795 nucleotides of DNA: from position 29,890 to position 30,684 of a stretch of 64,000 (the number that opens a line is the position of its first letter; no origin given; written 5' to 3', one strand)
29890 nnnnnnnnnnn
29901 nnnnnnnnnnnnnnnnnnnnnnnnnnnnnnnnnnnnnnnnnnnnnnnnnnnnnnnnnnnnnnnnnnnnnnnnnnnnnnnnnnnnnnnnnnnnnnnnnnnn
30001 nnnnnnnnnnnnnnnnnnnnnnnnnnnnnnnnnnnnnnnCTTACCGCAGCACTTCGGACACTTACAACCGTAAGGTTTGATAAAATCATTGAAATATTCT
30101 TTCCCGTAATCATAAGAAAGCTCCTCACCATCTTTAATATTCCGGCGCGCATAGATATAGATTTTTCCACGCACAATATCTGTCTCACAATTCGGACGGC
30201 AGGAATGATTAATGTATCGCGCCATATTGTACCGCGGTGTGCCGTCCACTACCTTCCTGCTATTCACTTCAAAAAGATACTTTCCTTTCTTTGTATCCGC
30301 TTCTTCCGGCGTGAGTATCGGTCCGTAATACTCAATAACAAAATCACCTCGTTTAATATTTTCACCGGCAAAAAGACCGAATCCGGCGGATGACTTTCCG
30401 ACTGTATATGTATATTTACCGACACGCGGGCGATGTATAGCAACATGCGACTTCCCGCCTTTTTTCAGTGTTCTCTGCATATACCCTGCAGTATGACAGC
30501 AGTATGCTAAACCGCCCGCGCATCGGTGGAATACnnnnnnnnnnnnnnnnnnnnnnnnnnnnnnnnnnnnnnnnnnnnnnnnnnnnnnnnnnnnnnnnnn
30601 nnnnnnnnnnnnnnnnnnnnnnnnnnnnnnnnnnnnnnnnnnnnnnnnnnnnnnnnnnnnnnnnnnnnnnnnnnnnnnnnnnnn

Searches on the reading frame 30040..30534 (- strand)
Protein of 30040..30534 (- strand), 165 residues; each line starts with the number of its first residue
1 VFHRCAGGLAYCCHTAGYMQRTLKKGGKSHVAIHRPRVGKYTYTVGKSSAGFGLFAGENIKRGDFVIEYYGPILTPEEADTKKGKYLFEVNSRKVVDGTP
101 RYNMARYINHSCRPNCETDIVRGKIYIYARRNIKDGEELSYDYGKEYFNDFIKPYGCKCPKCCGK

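Call 81: search_protein_families(library=pfam, proteins=[window:30040-30534:-], max_evalue=0.01)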
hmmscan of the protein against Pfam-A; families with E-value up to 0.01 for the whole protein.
window:30040-30534:- (165 aa): 1 family
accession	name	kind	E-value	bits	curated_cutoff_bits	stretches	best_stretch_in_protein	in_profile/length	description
PF00856.33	SET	-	7.8e-26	91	22.4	1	51-144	1-105/105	SET domain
